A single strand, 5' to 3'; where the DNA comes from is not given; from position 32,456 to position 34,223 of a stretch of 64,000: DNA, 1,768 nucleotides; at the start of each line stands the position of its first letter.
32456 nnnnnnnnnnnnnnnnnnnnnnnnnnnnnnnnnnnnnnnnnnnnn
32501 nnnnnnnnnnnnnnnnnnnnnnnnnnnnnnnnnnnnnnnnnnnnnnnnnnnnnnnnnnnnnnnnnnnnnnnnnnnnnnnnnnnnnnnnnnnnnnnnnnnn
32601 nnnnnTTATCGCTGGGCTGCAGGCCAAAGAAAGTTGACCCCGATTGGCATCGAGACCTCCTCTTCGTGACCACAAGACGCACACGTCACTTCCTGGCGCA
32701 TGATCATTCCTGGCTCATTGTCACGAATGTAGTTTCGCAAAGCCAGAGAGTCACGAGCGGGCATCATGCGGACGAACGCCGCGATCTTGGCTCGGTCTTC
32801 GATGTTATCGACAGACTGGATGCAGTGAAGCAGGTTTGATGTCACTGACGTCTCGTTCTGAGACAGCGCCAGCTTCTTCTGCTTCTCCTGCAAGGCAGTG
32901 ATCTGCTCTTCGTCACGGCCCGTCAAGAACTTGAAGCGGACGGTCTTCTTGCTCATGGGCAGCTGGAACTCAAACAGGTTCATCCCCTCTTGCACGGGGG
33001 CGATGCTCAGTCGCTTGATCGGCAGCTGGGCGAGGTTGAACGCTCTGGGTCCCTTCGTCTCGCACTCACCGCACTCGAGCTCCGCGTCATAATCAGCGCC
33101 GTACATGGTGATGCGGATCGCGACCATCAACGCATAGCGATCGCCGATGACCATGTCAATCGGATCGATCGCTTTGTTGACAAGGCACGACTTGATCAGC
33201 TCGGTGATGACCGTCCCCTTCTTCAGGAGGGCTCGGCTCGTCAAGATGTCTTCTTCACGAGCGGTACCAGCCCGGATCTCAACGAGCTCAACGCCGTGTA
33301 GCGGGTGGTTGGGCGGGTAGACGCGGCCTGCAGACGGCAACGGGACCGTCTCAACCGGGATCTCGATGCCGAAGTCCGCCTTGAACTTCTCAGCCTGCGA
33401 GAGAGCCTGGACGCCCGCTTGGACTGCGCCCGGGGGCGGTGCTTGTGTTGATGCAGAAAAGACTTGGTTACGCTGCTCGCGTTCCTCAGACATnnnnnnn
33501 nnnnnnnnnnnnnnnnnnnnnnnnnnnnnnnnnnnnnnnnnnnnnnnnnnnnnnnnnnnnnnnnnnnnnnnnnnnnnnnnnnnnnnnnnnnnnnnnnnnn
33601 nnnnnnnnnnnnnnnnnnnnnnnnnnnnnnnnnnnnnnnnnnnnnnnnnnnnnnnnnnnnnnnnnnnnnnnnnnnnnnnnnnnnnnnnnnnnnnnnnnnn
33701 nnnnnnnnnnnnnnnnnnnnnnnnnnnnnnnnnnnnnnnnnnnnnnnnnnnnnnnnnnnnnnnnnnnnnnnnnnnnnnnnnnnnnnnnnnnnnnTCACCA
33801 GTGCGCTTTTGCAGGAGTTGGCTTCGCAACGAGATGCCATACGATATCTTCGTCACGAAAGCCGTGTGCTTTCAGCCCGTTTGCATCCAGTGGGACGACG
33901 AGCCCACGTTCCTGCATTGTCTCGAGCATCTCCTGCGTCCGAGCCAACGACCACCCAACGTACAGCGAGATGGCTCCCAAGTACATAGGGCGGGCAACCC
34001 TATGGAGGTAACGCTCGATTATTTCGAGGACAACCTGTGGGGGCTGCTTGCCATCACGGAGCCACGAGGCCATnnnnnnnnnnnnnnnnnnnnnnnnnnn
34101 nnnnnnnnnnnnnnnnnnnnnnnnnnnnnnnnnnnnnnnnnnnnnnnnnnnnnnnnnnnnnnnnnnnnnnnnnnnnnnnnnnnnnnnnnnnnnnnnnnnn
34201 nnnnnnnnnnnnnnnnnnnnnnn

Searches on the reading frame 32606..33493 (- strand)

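Call 4: search_protein_families(library=pfam, proteins=[window:32606-33493:-], max_evalue=0.01)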
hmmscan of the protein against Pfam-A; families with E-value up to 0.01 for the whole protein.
window:32606-33493:- (295 aa): 1 family
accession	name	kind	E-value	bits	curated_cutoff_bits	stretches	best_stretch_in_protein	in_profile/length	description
PF12322.14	T4_baseplate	-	2.7e-14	53.8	24.5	1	70-282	15-211/219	T4 bacteriophage base plate protein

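Call 5: search_protein_families(library=phrogs, proteins=[window:32606-33493:-], max_evalue=0.001)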
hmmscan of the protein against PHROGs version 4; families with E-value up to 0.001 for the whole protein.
window:32606-33493:- (295 aa): 1 family
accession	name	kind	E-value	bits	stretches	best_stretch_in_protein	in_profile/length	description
phrog_150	-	tail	1.8e-17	64.7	1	45-289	12-232/282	baseplate hub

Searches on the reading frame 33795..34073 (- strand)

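Call 77: search_protein_families(library=pfam, proteins=[window:33795-34073:-], max_evalue=0.01)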
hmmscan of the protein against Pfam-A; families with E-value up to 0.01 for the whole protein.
window:33795-34073:- (92 aa): 1 family
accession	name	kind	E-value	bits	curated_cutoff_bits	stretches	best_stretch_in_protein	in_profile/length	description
PF09339.16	HTH_IclR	-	0.00035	20.7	22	1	22-60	11-49/52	IclR helix-turn-helix domain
